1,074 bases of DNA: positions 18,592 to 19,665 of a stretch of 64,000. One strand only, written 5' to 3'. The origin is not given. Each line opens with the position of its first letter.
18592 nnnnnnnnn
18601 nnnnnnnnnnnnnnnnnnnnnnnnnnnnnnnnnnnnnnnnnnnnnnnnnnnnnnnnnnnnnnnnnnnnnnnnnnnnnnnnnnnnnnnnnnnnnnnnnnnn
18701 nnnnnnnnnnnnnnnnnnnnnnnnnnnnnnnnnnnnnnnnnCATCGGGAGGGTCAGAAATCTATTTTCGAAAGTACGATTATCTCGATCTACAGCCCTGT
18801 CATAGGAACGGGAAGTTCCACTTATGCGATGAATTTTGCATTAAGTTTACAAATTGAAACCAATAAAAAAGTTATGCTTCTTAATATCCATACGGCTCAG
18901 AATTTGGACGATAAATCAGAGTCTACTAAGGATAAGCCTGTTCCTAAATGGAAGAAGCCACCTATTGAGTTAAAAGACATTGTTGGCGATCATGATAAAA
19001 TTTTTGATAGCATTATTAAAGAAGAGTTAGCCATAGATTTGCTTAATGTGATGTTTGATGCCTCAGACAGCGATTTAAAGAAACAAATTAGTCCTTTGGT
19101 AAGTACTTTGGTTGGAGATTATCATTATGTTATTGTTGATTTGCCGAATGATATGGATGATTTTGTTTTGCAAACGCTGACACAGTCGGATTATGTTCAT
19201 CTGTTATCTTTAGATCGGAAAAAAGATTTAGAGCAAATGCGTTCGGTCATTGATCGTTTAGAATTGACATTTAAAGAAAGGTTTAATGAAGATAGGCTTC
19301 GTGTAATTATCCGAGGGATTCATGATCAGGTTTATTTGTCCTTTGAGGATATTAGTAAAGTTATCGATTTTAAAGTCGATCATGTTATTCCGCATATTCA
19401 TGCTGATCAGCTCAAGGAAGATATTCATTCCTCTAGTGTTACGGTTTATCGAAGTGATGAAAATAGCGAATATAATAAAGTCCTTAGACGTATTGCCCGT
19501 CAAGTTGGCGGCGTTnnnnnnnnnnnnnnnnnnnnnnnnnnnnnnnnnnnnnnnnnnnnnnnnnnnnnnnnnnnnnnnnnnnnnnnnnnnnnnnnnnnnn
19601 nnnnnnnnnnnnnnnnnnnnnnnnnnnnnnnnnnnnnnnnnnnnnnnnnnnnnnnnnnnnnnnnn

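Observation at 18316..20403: NTE-like tri-domain lipase: cNMP-binding, degenerate ParA/MinD-like ATPase, patatin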

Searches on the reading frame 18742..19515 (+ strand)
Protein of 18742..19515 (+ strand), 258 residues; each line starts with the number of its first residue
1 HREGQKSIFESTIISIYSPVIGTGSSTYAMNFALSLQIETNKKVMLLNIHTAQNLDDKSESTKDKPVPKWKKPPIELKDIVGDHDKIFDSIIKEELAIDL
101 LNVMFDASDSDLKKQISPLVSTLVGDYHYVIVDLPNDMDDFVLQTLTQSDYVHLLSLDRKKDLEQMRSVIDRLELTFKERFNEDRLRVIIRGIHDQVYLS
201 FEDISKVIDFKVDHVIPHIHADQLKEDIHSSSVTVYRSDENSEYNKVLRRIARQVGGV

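Call 25: predict_structure(alignment_id=A2)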
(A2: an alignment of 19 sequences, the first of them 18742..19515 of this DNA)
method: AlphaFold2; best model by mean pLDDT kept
length: 258 residues; sequences in the alignment: 19
mean_pLDDT: 83.5   pTM: 0.85
mean pLDDT of the five models: 83.5, 83.2, 82.0, 81.7, 80.5
residues with pLDDT >= 90: 81; 70-90: 147; 50-70: 22; < 50: 8
segments of 3 or more residues with pLDDT < 50: 1-7
pLDDT, mean of each block of 10 residues (from residue 1): 45 93 88 95 94 64 68 90 89 92 89 86 89 87 84 91 89 83 85 69 79 83 75 85 90 90
secondary structure, 60 per line:
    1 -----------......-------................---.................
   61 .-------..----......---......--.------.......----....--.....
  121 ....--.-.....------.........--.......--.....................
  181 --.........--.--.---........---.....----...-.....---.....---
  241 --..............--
elements in order: E12-17 H25-40 E44-51 H52-61 H77-80 H84-89 E99-105 H110-113 H116-123 E129-133 H140-148 E151-157 H160-180 E186-191 H201-208 E212-216 E225-229 E233-237 H243-256

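Call 27: search_protein_representatives(alignment_id=A2)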
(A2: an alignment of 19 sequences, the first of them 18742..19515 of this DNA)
Query: 19 sequences, 258 profile positions. Proteins with E-value up to 0.001 (for the whole library): 1958; up to 1e-10: 189; up to 1e-30: 31. The best 150 are listed.
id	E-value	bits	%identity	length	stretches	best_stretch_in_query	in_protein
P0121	6.5e-99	346.8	-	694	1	1-258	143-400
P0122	1.6e-86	306.2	-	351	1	1-207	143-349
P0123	1.8e-72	260.2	-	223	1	92-258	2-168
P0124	4.0e-72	259.0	-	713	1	1-258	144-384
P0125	5.1e-70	252.1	-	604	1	11-258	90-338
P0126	1.1e-67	244.4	-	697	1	9-258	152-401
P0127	7.5e-65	235.2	-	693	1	3-258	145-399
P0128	3.8e-61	223.0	-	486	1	7-258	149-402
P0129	1.7e-55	204.5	-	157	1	75-202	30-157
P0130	1.5e-53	198.2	-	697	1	11-258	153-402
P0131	1.4e-51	191.7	-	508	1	49-258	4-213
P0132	4.5e-51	190.0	-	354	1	3-193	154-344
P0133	9.1e-49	182.5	-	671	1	4-258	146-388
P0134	1.7e-46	175.0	-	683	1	5-258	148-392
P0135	6.7e-44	166.5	-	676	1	5-258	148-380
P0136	9.8e-44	166.0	-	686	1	8-258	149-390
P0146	2.7e-33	131.7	-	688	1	5-258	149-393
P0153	2.4e-29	118.8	-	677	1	6-257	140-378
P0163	6.0e-24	101.1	-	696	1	8-257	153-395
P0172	7.5e-21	91.0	-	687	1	11-258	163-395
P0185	1.0e-17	80.7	-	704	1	7-256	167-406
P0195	1.1e-15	74.0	-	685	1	11-258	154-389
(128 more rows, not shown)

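Call 30: fold_search(model_id=the predicted structure, library=pdb)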
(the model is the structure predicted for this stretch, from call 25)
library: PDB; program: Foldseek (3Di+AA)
matches with E <= 10: 1640; with E <= 0.001: 256
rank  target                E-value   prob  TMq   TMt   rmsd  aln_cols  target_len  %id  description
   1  3ea0_B                4.3e-11  1.00  0.66  0.69   5.0       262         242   18  Crystal Structure of ParA Family ATPase from Chlorobium tepidum TLS (released 2008-09-23)
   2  3ea0_A                1.4e-10  1.00  0.66  0.71   4.7       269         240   16  Crystal Structure of ParA Family ATPase from Chlorobium tepidum TLS (released 2008-09-23)
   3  4v02_A                1.1e-09  1.00  0.66  0.69   5.2       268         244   18  MinC:MinD cell division protein complex, Aquifex aeolicus (released 2015-01-14)
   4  4v02_B                1.1e-09  1.00  0.66  0.70   5.3       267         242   18  MinC:MinD cell division protein complex, Aquifex aeolicus (released 2015-01-14)
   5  9a6n_A                3.1e-09  1.00  0.63  0.64   6.0       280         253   17  Integrative model of SOJ-NRDR by crosslinking MS and deep learning (released 2024-09-18)
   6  5tvk_A                3.3e-09  1.00  0.62  0.67   7.3       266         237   16  Crystal Structure of putative plasmid partition protein (BB_S35) from Borrelia burgdorferi B31 bound to AMPPNP (released 2016-11-23)
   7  3k9g                  4.2e-09  1.00  0.57  0.64   7.3       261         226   18  CRYSTAL STRUCTURE OF A PLASMID PARTITION PROTEIN FROM BORRELIA BURGDORFERI AT 2.25A RESOLUTION, iodide soak (released 2009-11-03)
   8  5j1j_B                4.8e-09  1.00  0.64  0.66   5.1       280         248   12  Structure of FleN-AMPPNP complex (released 2017-03-29)
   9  4rz2_B                9.7e-09  1.00  0.63  0.64   5.1       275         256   14  Crystal structure of the MinD-like ATPase FlhG (released 2015-03-04)
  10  3k9h_A                9.7e-09  1.00  0.59  0.65   6.5       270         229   16  Crystal structure of a plasmid partition protein from borrelia burgdorferi at 2.25A resolution (released 2009-11-03)
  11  5tvk_B                9.7e-09  1.00  0.59  0.63   6.5       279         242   15  Crystal Structure of putative plasmid partition protein (BB_S35) from Borrelia burgdorferi B31 bound to AMPPNP (released 2016-11-23)
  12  1g3q                  1.1e-08  1.00  0.63  0.68   5.4       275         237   14  CRYSTAL STRUCTURE ANALYSIS OF PYROCOCCUS FURIOSUS CELL DIVISION ATPASE MIND (released 2001-04-21)
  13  4rz3_A                1.4e-08  1.00  0.61  0.64   5.2       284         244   12  Crystal structure of the MinD-like ATPase FlhG (released 2015-03-04)
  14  1ion                  1.7e-08  1.00  0.62  0.65   5.6       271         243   16  THE SEPTUM SITE-DETERMINING PROTEIN MIND COMPLEXED WITH MG-ADP FROM PYROCOCCUS HORIKOSHII OT3 (released 2001-09-26)
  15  8p53_A                1.7e-08  1.00  0.64  0.62   4.6       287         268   14  Cryo-EM structure of the c-di-GMP-free FleQ-FleN master regulator complex of P. aeruginosa (released 2023-12-13)
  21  3fkq                  6.5e-08  1.00  0.58  0.44   5.3       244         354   18  Crystal structure of NtrC-like two-domain protein (RER070207001320) from Eubacterium rectale at 2.10 A resolution (released 2009-01-06)
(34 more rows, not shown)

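Call 33: search_protein_families(library=pfam, alignment_id=A4, max_evalue=0.001)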
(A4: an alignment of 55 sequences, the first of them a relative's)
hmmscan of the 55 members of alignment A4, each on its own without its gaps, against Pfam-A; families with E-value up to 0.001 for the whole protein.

A. member 1, P0121 (694 aa): 3 families
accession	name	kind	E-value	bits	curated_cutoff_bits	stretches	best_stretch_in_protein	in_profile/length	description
PF01734.28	Patatin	-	5.5e-28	98.9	27.7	1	404-564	1-189/191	Patatin-like phospholipase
PF00027.35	cNMP_binding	-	1.5e-16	60.5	27.5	1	40-123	3-87/89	Cyclic nucleotide-binding domain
PF13614.12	AAA_31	-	3.5e-05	24.3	27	1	155-297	3-146/177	AAA domain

B. families by the number of members that match (of 55 scanned): 12 families
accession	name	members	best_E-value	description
PF01734.28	Patatin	52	9.2e-37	Patatin-like phospholipase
PF00027.35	cNMP_binding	52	6e-27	Cyclic nucleotide-binding domain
PF13614.12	AAA_31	29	4.5e-17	AAA domain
PF01656.29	CbiA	11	3.4e-11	CobQ/CobB/MinD/ParA nucleotide binding domain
PF10609.15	ParA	8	3.7e-13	NUBPL iron-transfer P-loop NTPase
PF06564.18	CBP_BcsQ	6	9.4e-07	Cellulose biosynthesis protein BcsQ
PF09140.17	MipZ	3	1.2e-07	ATPase MipZ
PF00072.30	Response_reg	2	1.7e-11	Response regulator receiver domain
PF02374.21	ArsA_ATPase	2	1.5e-05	Anion-transporting ATPase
PF00142.24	Fer4_NifH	2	1.7e-05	4Fe-4S iron sulfur cluster binding proteins, NifH/frxC family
PF00437.27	T2SSE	1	4.6e-61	Type II/IV secretion system protein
PF13481.12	AAA_25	1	0.00083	AAA domain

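Call 36: list_cluster_members(proteins=[P0124, P0127, P0133, P0136, P0146, P0153, P0163, P0172, P0185, P0195])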
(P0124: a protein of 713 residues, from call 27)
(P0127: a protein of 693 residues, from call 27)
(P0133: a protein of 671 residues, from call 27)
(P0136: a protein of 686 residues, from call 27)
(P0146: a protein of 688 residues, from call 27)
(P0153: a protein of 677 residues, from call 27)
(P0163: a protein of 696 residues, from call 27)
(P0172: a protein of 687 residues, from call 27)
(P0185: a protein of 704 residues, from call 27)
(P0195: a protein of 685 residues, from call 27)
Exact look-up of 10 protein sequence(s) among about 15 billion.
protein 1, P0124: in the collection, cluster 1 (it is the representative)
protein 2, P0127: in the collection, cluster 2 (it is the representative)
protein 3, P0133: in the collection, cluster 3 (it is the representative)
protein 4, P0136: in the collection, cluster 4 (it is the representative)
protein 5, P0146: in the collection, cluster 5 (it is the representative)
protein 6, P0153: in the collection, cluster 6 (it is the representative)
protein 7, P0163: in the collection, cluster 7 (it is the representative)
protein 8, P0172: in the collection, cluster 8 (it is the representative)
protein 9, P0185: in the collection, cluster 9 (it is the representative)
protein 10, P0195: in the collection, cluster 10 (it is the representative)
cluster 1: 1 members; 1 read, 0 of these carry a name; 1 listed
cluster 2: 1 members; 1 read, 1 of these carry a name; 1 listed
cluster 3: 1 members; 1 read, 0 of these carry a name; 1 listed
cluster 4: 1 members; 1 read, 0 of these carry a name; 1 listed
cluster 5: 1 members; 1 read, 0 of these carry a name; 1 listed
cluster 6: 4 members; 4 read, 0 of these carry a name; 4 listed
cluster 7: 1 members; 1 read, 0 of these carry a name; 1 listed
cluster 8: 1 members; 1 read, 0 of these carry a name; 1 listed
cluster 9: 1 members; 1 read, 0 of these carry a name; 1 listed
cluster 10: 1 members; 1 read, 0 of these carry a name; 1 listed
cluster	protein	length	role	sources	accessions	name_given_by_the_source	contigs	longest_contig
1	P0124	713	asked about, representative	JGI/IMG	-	-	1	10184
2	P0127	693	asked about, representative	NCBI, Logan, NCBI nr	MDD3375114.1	MAG: patatin-like phospholipase family protein [Candidatus Omnitrophica bacterium] | patatin-like phospholipase family protein [Candidatus Omnitrophota bacterium]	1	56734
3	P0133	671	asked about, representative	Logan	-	-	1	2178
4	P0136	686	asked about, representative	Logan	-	-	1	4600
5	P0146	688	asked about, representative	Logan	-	-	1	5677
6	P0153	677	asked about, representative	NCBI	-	-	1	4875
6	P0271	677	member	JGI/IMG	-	-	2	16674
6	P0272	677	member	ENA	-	-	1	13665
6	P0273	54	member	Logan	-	-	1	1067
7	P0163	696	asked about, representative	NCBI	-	-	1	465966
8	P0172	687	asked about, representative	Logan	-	-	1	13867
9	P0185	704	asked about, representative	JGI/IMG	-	-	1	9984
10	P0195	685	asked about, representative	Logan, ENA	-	-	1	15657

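Call 45: search_protein_families(library=pfam, alignment_id=A5, max_evalue=0.001)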
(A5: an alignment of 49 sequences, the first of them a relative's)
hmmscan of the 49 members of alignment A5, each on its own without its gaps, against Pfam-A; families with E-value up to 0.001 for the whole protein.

A. member 1, P0139 (420 aa): 3 families
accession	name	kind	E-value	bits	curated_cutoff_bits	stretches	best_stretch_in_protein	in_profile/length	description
PF00027.35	cNMP_binding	-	8.2e-22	77.4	27.5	1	34-119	2-87/89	Cyclic nucleotide-binding domain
PF01734.28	Patatin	-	0.00019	22.1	27.7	1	386-420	2-37/191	Patatin-like phospholipase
PF01656.29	CbiA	-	0.00062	20.2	25.4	0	161-350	10-112/125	CobQ/CobB/MinD/ParA nucleotide binding domain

B. families by the number of members that match (of 49 scanned): 17 families
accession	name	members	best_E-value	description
PF01656.29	CbiA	48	9.3e-17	CobQ/CobB/MinD/ParA nucleotide binding domain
PF13614.12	AAA_31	46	1.1e-21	AAA domain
PF10609.15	ParA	43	4.7e-18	NUBPL iron-transfer P-loop NTPase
PF00072.30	Response_reg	30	1.3e-30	Response regulator receiver domain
PF06564.18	CBP_BcsQ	26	2.3e-07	Cellulose biosynthesis protein BcsQ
PF09140.17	MipZ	20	2.3e-09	ATPase MipZ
PF00142.24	Fer4_NifH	17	4.2e-09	4Fe-4S iron sulfur cluster binding proteins, NifH/frxC family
PF02374.21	ArsA_ATPase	14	2.8e-06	Anion-transporting ATPase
PF01734.28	Patatin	3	1.2e-28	Patatin-like phospholipase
PF00027.35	cNMP_binding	3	2.8e-22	Cyclic nucleotide-binding domain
PF16968.11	TadZ_N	3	1e-05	Pilus assembly protein TadZ N-terminal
PF13481.12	AAA_25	3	0.00016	AAA domain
PF25199.1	nSTAND_NTPase5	2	0.00013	Novel STAND NTPase 5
PF02562.22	PhoH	1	4.3e-05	PhoH-like protein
PF00534.26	Glycos_transf_1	1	7.9e-05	Glycosyl transferases group 1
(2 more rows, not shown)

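Call 62: find_homologous_proteins(query=P0163, max_evalue=1e-20)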
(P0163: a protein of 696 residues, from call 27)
Query P0163 (696 aa): 537 proteins with E <= 1e-20 among 8000 candidates; the best 120 are listed.
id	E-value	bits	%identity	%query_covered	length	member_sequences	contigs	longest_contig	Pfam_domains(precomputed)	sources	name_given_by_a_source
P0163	0.0e+0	1534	100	100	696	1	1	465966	PF13614.13,PF00027.36,PF01734.28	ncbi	-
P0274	2.5e-289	979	64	100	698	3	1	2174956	PF13614.13,PF00027.36,PF01734.28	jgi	-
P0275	6.1e-281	952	62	99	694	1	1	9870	PF01656.30,PF13614.13,PF00027.36,PF01734.28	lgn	-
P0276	2.4e-269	913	60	100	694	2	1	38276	PF13614.13,PF00027.36,PF01734.28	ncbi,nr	ncbi:MAG: patatin-like phospholipase family protein [Candidatus Omnitrophica bacterium]|nr:patatin-l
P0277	4.4e-267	906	59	100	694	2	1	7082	PF13614.13,PF00027.36,PF01734.28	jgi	-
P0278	5.3e-266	902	59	100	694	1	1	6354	PF00027.36,PF01734.28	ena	-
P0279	1.7e-264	897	59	100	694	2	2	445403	PF00027.36,PF01734.28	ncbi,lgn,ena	-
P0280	7.2e-253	859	56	100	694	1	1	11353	PF13614.13,PF00027.36,PF01734.28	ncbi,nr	ncbi:MAG: patatin-like phospholipase family protein [Candidatus Omnitrophica bacterium]|nr:patatin-l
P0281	5.1e-247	839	57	100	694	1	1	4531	PF01656.30,PF13614.13,PF00027.36,PF01734.28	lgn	-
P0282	1.0e-226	772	58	88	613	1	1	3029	PF13614.13,PF00027.36,PF01734.28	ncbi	-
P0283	3.0e-195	668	47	99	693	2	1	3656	PF01656.30,PF13614.13,PF00027.36,PF01734.28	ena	-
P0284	2.0e-190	652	45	99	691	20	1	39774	PF01656.30,PF13614.13,PF00027.36,PF01734.28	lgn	-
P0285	3.3e-190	652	45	100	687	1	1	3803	PF13614.13,PF06564.19,PF00027.36,PF01734.28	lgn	-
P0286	4.1e-188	645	45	99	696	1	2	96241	PF01656.30,PF13614.13,PF00027.36,PF01734.28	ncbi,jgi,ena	-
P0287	5.0e-187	641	45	100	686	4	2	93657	PF00027.36,PF01734.28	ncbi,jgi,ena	-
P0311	6.2e-174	598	44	100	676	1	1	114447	PF00027.36,PF01734.28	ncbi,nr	ncbi:MAG: patatin-like phospholipase family protein [Candidatus Omnitrophica bacterium]|nr:patatin-l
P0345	2.6e-167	576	43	100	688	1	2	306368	PF00027.36,PF01734.28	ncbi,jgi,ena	-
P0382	2.2e-160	553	40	100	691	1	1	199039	PF13614.13,PF00027.36,PF01734.28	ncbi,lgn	-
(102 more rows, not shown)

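Call 63: find_encoding_contigs(protein=P0163, flank=9000, max_places=1)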
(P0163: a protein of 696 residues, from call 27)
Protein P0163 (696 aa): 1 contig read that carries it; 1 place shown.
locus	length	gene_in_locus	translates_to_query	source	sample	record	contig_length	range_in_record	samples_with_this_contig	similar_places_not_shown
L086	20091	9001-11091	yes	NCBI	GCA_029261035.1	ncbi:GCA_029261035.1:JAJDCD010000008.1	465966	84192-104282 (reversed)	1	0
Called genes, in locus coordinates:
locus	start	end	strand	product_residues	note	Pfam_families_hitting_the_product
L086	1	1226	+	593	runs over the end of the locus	PF00009:GTP_EFTU, PF03144:GTP_EFTU_D2, PF22042:EF-G_D2, PF14492:EFG_III (faint), PF00679:EFG_C, PF06421:LepA_C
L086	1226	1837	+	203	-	PF10502:Peptidase_S26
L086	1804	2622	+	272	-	PF05036:SPOR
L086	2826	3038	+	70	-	-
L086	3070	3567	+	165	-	PF13302:Acetyltransf_3 (faint), PF00583:Acetyltransf_1, PF13673:Acetyltransf_10, PF13508:Acetyltransf_7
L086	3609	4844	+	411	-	PF05036:SPOR (weak)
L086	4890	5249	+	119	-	PF07238:PilZ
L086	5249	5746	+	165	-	PF04461:YajQ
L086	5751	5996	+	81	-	-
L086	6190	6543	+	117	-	PF07238:PilZ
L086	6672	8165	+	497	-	PF00370:FGGY_N, PF02782:FGGY_C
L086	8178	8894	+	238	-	PF03009:GDPD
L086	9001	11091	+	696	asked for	PF00027:cNMP_binding, PF13614:AAA_31, PF01734:Patatin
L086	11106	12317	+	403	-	PF02737:3HCDH_N, PF00725:3HCDH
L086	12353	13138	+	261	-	PF00378:ECH_1, PF16113:ECH_2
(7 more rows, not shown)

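Call 64: find_encoding_contigs(protein=P0311, flank=9000, max_places=1)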
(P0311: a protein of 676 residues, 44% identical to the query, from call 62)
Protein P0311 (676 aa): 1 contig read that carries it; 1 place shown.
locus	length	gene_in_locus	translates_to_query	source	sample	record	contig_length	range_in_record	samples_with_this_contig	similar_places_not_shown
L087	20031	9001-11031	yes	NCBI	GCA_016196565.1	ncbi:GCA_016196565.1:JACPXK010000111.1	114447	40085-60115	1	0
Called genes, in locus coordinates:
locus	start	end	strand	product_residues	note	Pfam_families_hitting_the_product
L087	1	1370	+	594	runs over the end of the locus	PF00009:GTP_EFTU, PF03144:GTP_EFTU_D2, PF00679:EFG_C, PF06421:LepA_C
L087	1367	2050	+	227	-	PF10502:Peptidase_S26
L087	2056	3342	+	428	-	PF00232:Glyco_hydro_1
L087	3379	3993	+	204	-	PF05036:SPOR (weak)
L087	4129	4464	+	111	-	-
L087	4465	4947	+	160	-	PF00583:Acetyltransf_1, PF13673:Acetyltransf_10, PF13508:Acetyltransf_7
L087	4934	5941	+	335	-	PF05036:SPOR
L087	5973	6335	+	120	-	PF07238:PilZ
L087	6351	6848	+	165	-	PF04461:YajQ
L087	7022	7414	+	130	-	PF07238:PilZ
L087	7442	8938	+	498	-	PF00370:FGGY_N, PF02782:FGGY_C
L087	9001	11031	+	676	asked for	PF00027:cNMP_binding, PF01734:Patatin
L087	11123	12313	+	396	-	PF00108:Thiolase_N, PF00109:ketoacyl-synt, PF02803:Thiolase_C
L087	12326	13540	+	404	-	PF02737:3HCDH_N, PF03446:NAD_binding_2 (faint), PF00725:3HCDH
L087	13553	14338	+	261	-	PF00378:ECH_1, PF16113:ECH_2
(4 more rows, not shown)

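Call 66: find_encoding_contigs(protein=P0274, flank=9000, max_places=1)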
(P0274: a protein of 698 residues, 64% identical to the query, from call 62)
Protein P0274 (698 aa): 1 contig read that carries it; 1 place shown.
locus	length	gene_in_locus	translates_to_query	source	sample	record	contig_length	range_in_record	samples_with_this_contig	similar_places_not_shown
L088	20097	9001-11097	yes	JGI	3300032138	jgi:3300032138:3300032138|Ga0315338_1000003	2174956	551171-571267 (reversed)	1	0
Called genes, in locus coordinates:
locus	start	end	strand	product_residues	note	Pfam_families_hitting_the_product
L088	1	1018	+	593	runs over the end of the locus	PF00009:GTP_EFTU, PF03144:GTP_EFTU_D2, PF22042:EF-G_D2, PF00679:EFG_C, PF06421:LepA_C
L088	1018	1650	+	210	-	PF10502:Peptidase_S26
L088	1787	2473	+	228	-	PF05036:SPOR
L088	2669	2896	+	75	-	-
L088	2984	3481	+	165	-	PF13302:Acetyltransf_3 (weak), PF00583:Acetyltransf_1, PF13673:Acetyltransf_10, PF13508:Acetyltransf_7, PF14542:Acetyltransf_CG (weak)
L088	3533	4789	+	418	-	PF05036:SPOR (weak)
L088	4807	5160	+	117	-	PF07238:PilZ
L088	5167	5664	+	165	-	PF04461:YajQ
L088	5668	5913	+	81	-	-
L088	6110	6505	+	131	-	PF07238:PilZ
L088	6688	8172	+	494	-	PF00370:FGGY_N, PF02782:FGGY_C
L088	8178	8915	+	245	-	PF03009:GDPD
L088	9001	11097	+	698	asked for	PF00027:cNMP_binding, PF13614:AAA_31 (weak), PF01734:Patatin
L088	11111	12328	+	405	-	PF02737:3HCDH_N, PF00725:3HCDH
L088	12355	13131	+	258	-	PF00378:ECH_1, PF16113:ECH_2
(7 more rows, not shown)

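Call 67: find_encoding_contigs(protein=P0345, flank=9000, max_places=1)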
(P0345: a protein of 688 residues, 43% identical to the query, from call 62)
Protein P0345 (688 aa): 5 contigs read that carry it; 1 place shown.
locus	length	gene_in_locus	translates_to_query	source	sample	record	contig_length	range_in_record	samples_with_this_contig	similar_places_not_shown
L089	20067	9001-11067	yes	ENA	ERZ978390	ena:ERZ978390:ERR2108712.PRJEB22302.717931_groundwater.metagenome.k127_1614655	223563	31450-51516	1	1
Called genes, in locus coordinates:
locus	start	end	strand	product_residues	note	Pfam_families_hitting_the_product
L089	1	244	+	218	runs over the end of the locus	PF00834:Ribul_P_3_epim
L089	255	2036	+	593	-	PF00009:GTP_EFTU, PF03144:GTP_EFTU_D2, PF22042:EF-G_D2 (weak), PF00679:EFG_C, PF06421:LepA_C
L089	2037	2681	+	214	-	PF10502:Peptidase_S26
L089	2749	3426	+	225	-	PF05036:SPOR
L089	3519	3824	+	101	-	-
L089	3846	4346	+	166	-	PF13420:Acetyltransf_4, PF00583:Acetyltransf_1, PF13673:Acetyltransf_10, PF13508:Acetyltransf_7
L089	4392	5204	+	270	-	PF05036:SPOR (weak)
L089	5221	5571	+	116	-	PF07238:PilZ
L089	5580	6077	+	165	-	PF04461:YajQ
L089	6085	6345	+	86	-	PF17830:STI1-HOP_DP (faint)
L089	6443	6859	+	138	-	PF01894:YjbQ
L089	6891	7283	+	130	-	PF07238:PilZ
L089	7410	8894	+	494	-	PF00370:FGGY_N, PF02782:FGGY_C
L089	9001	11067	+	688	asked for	PF00027:cNMP_binding, PF01734:Patatin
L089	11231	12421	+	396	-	PF00108:Thiolase_N, PF00109:ketoacyl-synt, PF02803:Thiolase_C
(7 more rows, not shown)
